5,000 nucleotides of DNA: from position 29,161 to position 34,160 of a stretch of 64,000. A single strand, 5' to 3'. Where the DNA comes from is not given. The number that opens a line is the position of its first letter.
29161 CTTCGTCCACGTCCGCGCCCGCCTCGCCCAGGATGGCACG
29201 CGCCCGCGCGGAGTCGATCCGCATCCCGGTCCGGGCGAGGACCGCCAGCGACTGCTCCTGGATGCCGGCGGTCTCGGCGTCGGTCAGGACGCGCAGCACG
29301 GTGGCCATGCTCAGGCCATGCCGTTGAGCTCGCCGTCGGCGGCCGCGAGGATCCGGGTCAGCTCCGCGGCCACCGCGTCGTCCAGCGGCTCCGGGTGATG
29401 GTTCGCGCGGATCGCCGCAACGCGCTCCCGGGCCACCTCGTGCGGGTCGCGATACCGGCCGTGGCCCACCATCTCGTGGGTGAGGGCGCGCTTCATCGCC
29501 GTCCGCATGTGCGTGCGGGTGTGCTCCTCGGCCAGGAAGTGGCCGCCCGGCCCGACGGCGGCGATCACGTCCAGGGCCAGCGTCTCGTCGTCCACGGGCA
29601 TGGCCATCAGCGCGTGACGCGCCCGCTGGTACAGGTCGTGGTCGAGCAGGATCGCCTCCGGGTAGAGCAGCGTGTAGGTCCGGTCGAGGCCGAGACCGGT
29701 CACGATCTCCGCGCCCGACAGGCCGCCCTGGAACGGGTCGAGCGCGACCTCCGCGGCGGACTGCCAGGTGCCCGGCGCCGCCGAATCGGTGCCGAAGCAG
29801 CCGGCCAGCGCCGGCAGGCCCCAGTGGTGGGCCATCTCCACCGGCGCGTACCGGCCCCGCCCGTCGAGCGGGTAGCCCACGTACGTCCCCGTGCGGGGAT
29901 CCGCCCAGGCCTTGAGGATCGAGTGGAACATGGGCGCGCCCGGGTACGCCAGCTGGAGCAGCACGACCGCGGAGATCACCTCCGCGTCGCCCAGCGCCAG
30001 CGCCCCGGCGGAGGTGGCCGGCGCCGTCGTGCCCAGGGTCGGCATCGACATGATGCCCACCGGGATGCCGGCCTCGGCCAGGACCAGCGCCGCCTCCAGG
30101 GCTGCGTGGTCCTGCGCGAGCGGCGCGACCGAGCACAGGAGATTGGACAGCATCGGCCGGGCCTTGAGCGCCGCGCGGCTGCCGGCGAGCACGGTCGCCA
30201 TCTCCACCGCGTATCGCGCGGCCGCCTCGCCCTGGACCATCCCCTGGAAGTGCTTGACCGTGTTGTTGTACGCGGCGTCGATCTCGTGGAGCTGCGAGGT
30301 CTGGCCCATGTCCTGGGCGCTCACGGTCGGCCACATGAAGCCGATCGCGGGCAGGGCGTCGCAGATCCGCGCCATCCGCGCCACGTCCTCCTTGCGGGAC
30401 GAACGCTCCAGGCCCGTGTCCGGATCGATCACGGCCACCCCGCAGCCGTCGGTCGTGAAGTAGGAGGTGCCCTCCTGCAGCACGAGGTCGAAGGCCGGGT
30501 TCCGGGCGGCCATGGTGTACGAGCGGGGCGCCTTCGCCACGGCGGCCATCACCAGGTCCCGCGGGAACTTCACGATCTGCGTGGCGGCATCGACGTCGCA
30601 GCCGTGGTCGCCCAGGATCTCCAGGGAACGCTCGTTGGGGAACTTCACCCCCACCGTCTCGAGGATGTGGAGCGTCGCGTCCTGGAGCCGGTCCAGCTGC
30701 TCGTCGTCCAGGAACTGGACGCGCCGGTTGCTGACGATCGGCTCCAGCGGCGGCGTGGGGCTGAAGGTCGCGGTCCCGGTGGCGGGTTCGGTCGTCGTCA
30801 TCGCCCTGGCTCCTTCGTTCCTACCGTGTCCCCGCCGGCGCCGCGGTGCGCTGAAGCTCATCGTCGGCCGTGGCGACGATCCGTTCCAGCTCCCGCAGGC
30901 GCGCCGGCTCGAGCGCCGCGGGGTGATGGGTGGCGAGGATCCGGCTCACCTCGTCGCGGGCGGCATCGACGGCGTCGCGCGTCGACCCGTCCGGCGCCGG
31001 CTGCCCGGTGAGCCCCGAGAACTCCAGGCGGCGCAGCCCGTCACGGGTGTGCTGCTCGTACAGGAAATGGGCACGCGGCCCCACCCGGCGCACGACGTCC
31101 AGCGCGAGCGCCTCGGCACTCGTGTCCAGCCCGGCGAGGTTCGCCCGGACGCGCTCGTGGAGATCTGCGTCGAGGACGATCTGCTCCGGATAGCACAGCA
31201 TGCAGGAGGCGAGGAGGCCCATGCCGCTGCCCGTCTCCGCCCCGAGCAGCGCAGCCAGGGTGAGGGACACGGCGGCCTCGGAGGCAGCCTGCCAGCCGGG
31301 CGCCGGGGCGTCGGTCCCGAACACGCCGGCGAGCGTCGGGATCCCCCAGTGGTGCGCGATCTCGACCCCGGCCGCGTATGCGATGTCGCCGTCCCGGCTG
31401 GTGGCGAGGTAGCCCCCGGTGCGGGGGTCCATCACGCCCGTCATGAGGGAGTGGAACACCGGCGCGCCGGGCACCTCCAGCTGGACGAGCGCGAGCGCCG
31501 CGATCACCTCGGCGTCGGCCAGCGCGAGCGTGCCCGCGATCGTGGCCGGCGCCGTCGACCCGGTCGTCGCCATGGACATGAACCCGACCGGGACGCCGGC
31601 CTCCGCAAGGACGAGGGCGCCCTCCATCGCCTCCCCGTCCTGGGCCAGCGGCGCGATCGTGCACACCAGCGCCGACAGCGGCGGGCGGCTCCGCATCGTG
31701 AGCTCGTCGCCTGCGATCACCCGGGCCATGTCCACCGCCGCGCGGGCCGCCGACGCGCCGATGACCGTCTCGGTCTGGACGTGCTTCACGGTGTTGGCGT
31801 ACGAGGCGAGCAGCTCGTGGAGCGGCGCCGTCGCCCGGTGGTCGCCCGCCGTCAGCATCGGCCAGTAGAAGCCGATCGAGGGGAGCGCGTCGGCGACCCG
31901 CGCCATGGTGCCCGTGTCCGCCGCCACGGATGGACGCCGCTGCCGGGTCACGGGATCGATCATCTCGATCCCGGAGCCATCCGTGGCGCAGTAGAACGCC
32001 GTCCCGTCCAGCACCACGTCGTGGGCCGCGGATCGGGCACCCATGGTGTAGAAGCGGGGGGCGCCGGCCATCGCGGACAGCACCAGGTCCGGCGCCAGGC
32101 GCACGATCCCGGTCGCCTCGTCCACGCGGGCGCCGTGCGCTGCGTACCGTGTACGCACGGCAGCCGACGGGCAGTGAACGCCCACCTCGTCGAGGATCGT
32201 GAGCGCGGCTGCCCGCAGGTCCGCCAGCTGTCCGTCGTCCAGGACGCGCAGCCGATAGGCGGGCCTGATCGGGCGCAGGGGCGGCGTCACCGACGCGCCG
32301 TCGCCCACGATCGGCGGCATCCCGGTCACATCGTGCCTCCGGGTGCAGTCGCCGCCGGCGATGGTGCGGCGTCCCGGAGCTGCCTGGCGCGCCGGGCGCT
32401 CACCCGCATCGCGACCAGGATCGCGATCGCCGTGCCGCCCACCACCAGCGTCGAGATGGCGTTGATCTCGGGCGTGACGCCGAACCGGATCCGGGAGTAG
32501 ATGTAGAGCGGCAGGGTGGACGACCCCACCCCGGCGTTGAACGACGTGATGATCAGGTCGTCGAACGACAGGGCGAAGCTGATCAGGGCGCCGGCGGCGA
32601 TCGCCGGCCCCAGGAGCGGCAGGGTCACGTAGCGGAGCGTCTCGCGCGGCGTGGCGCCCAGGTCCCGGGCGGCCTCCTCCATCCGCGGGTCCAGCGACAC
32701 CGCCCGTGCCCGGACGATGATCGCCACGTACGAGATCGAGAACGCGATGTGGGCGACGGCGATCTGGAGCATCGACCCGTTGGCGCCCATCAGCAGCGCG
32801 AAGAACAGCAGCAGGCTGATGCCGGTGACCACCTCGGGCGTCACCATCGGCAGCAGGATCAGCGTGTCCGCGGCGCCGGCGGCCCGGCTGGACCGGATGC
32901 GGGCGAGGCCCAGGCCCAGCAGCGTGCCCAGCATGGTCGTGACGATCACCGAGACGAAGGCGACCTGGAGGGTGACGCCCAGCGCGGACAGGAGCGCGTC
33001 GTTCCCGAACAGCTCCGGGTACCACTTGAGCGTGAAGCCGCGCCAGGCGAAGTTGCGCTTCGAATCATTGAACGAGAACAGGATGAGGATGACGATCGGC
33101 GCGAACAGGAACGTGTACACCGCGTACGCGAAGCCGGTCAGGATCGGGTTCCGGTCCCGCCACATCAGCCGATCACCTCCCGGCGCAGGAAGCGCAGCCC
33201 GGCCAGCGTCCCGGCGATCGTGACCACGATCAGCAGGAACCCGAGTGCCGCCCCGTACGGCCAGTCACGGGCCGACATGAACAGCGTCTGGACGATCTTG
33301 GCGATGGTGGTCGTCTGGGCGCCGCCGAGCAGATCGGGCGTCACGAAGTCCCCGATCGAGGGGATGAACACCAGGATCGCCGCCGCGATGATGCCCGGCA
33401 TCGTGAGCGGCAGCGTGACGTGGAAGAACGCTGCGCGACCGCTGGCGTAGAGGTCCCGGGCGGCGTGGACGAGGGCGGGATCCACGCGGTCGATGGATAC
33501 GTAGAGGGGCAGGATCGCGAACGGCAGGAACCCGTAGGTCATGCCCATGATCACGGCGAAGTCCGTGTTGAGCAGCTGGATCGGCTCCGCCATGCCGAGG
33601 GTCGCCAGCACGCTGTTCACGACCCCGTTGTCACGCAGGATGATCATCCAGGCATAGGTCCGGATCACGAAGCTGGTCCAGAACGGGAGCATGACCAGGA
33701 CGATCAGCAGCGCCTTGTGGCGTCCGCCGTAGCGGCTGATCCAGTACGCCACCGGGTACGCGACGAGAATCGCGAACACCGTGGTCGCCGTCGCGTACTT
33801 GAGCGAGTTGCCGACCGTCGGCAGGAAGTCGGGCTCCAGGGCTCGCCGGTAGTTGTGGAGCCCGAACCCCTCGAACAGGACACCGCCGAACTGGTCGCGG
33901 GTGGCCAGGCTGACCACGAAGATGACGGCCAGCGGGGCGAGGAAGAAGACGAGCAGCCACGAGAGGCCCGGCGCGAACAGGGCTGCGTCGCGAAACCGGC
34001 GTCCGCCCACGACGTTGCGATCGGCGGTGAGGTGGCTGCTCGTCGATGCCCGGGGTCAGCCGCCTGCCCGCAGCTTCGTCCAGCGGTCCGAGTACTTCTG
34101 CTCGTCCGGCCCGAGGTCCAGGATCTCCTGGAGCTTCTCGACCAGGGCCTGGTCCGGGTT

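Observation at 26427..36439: Four tandem MttB-superfamily methyltransferase paralogs directly downstream of a PotABCD-type ABC importer, with no corrinoid-protein gene in the window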

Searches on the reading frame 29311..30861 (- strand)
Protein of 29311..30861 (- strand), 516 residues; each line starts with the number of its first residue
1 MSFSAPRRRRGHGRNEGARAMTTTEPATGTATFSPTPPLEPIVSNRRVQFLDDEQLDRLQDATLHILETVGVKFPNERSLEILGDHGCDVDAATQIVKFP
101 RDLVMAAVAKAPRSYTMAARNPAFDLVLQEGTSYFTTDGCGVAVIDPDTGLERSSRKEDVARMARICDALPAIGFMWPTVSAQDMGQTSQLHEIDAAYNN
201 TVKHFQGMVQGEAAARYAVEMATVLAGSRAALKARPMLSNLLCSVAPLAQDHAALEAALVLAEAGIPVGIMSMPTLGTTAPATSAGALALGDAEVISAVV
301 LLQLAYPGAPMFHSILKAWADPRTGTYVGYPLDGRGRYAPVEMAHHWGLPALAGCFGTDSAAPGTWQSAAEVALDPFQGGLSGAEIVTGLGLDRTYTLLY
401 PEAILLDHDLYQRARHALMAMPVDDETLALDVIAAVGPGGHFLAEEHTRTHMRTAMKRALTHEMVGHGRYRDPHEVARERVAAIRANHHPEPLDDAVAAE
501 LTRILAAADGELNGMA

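Call 4: search_protein_families(library=pfam, proteins=[window:29311-30861:-])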
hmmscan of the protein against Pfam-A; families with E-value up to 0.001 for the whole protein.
window:29311-30861:- (516 aa): 1 family
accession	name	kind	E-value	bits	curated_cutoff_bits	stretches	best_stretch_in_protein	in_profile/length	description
PF06253.16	MTTB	-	8.5e-67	225.7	25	1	41-503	23-490/500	Trimethylamine methyltransferase (MTTB)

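Call 12: search_solved_structures(query=window:29311-30801:-, max_evalue=0.001, show_alignments=1)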
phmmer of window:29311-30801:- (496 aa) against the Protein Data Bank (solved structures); distinct sequences matched with E-value up to 0.001: 5.
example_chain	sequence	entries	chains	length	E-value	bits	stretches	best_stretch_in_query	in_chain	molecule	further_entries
7xcl_A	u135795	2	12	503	3.2e-54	187.6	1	32-495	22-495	Trimethylamine methyltransferase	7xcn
7xcm_A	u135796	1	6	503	3.8e-54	187.3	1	32-495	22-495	Trimethylamine methyltransferase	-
9yce_A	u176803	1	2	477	3.2e-51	177.7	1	29-488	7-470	Glycine betaine methyltransferase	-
2qne_A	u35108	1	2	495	3.5e-51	177.6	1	29-488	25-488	Putative methyltransferase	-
4yyc_A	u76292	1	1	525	7.1e-25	90.9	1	15-442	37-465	Putative trimethylamine methyltransferase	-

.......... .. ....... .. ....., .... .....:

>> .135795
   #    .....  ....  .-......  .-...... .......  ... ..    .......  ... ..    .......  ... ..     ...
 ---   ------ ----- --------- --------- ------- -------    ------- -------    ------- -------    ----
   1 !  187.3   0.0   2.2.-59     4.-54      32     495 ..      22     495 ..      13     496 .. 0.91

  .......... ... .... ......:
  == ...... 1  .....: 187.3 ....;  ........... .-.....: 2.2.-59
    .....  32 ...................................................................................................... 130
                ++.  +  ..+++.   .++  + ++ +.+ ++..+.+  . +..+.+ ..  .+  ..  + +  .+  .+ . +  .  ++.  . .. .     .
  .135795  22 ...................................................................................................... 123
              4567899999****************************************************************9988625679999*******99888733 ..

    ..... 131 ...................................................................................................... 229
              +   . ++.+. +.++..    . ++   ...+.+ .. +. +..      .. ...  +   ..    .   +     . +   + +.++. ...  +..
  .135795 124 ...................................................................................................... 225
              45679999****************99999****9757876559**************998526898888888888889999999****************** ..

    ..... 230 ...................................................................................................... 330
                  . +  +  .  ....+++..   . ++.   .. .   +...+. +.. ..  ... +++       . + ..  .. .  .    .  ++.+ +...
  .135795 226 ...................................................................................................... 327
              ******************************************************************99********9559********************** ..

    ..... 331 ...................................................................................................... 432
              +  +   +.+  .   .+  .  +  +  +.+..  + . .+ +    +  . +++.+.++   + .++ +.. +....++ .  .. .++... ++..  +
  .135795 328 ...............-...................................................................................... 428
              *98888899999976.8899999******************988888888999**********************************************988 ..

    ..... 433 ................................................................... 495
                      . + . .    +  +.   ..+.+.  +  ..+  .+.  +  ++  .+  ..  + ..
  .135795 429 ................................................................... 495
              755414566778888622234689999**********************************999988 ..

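Call 37: search_protein_families(library=ncbifam, proteins=[window:29311-30801:-], max_evalue=0.00001)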
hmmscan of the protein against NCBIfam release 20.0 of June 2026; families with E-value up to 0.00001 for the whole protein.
window:29311-30801:- (496 aa): 1 family
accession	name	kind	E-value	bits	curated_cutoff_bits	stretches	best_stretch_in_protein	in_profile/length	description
TIGR02369.2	trimeth_pyl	equivalog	1.6e-104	350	525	1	28-489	3-469/469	[trimethylamine--corrinoid protein] Co-methyltransferase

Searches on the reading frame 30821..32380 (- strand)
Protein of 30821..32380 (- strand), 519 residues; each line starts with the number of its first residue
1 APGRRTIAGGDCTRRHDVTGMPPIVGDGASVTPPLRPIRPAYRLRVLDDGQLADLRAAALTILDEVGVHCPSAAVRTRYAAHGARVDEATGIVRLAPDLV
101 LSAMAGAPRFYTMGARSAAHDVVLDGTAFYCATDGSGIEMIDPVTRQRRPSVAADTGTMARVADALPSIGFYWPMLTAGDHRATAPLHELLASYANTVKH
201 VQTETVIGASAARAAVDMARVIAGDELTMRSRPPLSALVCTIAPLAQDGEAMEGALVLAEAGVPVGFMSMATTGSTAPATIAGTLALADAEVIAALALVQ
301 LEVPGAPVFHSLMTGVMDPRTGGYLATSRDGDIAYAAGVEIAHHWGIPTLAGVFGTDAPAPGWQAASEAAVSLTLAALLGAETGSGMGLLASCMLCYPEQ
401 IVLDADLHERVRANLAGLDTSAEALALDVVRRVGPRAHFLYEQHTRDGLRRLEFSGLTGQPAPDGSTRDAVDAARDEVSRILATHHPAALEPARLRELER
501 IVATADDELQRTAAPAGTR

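Call 4: search_protein_families(library=pfam, proteins=[window:30821-32380:-])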
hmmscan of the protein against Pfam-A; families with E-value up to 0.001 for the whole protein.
window:30821-32380:- (519 aa): 1 family
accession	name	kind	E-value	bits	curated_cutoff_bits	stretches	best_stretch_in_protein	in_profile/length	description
PF06253.16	MTTB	-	7.6e-59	199.5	25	1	39-508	26-498/500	Trimethylamine methyltransferase (MTTB)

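Call 37: search_protein_families(library=ncbifam, proteins=[window:30821-32320:-], max_evalue=0.00001)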
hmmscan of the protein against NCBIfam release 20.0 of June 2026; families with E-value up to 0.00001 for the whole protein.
window:30821-32320:- (499 aa): 1 family
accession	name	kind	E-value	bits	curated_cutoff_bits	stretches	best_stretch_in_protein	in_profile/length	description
TIGR02369.2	trimeth_pyl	equivalog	2.3e-92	310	525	1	23-486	2-469/469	[trimethylamine--corrinoid protein] Co-methyltransferase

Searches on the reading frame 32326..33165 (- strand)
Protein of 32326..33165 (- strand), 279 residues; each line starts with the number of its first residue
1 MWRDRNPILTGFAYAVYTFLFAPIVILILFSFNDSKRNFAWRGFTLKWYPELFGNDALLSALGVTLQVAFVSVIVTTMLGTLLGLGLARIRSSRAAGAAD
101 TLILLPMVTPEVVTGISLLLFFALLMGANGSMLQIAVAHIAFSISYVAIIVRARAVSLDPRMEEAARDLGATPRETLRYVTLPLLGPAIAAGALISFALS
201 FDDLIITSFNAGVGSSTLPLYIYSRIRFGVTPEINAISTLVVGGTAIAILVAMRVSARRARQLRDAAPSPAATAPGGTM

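Call 4: search_protein_families(library=pfam, proteins=[window:32326-33165:-])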
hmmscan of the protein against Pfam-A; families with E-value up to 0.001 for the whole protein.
window:32326-33165:- (279 aa): 1 family
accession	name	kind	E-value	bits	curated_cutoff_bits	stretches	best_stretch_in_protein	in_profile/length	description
PF00528.27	BPD_transp_1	-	8.5e-17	61.9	26.4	1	80-251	1-175/184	Binding-protein-dependent transport system inner membrane component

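Call 37: search_protein_families(library=ncbifam, proteins=[window:32326-33165:-], max_evalue=0.00001)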
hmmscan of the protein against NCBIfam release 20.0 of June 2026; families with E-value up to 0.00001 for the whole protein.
window:32326-33165:- (279 aa): 18 families
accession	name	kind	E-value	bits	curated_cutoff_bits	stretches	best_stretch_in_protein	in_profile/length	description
NF007047.0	PRK09500.1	equivalog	4.3e-67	226.4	326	1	9-258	7-254/257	spermidine/putrescine ABC transporter permease PotC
NF007889.0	PRK10592.1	equivalog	2.6e-63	214.3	476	1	15-262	18-270/281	putrescine ABC transporter permease PotI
NF043073.1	MMSYN1_0195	equivalog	4e-51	174.3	1250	1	16-254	13-246/1021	spermidine/putrescine ABC transporter permease/substrate-binding protein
TIGR03255.1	PhnV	equivalog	9.7e-24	84.5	358.7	1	13-260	19-269/270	2-aminoethylphosphonate ABC transport system, membrane component PhnV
TIGR01581.1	Mo_ABC_porter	hypoth_equivalog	9.9e-22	77.5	210.3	1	57-251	18-225/225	ABC transporter permease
TIGR02141.1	modB_ABC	equivalog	8.9e-21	74.5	182.6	1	64-254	2-203/208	molybdate ABC transporter permease subunit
TIGR00969.1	3a0106s02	subfamily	7.8e-17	61.6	240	1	46-253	47-266/272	sulfate ABC transporter permease subunit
NF006939.0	PRK09421.1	equivalog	7.7e-15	54.9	262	1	58-256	8-217/230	molybdate ABC transporter permease subunit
NF043074.1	MMSYN1_0196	equivalog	2.4e-14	53.3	350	1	6-242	11-252/277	spermidine/putrescine ABC transporter permease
NF040839.1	tungstate_WtpB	equivalog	5.1e-14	52.5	340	1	55-255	39-246/251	tungstate ABC transporter permease WtpB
NF008208.0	PRK10971.1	equivalog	5.4e-14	52.3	415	1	8-258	9-269/277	sulfate/thiosulfate ABC transporter permease CysT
NF011624.0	PRK15050.1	equivalog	6.4e-13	48.5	247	1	17-261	36-290/297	2-aminoethylphosphonate ABC transporter permease subunit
TIGR02139.1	permease_CysT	equivalog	1e-12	48.3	246.1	1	35-253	30-255/265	sulfate ABC transporter permease subunit CysT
TIGR03226.1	PhnU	equivalog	2.3e-12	47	283.45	1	135-261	182-308/311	2-aminoethylphosphonate ABC transporter permease subunit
TIGR03262.1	PhnU2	equivalog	1.4e-11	43.8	593.25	1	11-208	9-209/546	putative 2-aminoethylphosphonate ABC transporter permease subunit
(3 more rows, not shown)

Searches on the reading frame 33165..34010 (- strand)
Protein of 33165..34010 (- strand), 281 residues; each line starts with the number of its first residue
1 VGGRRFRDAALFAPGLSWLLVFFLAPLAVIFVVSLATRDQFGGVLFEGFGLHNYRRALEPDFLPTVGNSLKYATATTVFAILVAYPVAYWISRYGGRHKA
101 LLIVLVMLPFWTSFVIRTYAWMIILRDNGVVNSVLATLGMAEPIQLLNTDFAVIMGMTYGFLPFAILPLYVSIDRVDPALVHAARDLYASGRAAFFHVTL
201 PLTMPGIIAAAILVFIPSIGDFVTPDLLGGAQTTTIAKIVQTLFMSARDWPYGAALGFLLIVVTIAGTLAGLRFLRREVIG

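Call 4: search_protein_families(library=pfam, proteins=[window:33165-34010:-])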
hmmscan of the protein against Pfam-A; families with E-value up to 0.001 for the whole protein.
window:33165-34010:- (281 aa): 1 family
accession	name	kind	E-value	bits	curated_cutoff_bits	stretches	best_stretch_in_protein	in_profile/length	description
PF00528.27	BPD_transp_1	-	1.1e-08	35.5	26.4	1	94-269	12-173/184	Binding-protein-dependent transport system inner membrane component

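Call 37: search_protein_families(library=ncbifam, proteins=[window:33165-34010:-], max_evalue=0.00001)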
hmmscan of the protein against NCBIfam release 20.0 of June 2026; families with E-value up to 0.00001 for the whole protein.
window:33165-34010:- (281 aa): 20 families
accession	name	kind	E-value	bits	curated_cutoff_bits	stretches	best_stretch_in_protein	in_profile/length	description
NF007044.0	PRK09497.1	equivalog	1.1e-66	225.3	348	1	15-263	15-263/285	spermidine/putrescine ABC transporter permease PotB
NF007963.0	PRK10683.1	equivalog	1.1e-55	189.3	489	1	17-269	38-303/317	putrescine ABC transporter permease PotH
NF043074.1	MMSYN1_0196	equivalog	1.8e-36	125.9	350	1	18-264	20-252/277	spermidine/putrescine ABC transporter permease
TIGR03262.1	PhnU2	equivalog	2.6e-23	82.5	593.25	1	15-265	10-247/546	putative 2-aminoethylphosphonate ABC transporter permease subunit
TIGR01581.1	Mo_ABC_porter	hypoth_equivalog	3.1e-21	75.9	210.3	1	60-266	17-219/225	ABC transporter permease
TIGR02141.1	modB_ABC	equivalog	6.9e-20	71.6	182.6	1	69-265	3-194/208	molybdate ABC transporter permease subunit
NF006939.0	PRK09421.1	equivalog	1.3e-17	64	262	1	63-266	9-208/230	molybdate ABC transporter permease subunit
NF011624.0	PRK15050.1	equivalog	1.4e-16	60.5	247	1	5-265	21-276/297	2-aminoethylphosphonate ABC transporter permease subunit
NF040839.1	tungstate_WtpB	equivalog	1.3e-14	54.4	340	1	57-222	37-197/251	tungstate ABC transporter permease WtpB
NF007047.0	PRK09500.1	equivalog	2.2e-13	50.4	326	1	19-267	14-244/257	spermidine/putrescine ABC transporter permease PotC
NF043073.1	MMSYN1_0195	equivalog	9.3e-11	40.6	1250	1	19-266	13-239/1021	spermidine/putrescine ABC transporter permease/substrate-binding protein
TIGR03226.1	PhnU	equivalog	3.1e-10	40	283.45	1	22-266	56-295/311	2-aminoethylphosphonate ABC transporter permease subunit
TIGR02139.1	permease_CysT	equivalog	3.2e-10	40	246.1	1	54-264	40-248/265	sulfate ABC transporter permease subunit CysT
TIGR00969.1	3a0106s02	subfamily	7e-10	38.8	240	1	52-254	49-247/272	sulfate ABC transporter permease subunit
TIGR03255.1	PhnV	equivalog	1.4e-09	38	358.7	1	16-265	20-255/270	2-aminoethylphosphonate ABC transport system, membrane component PhnV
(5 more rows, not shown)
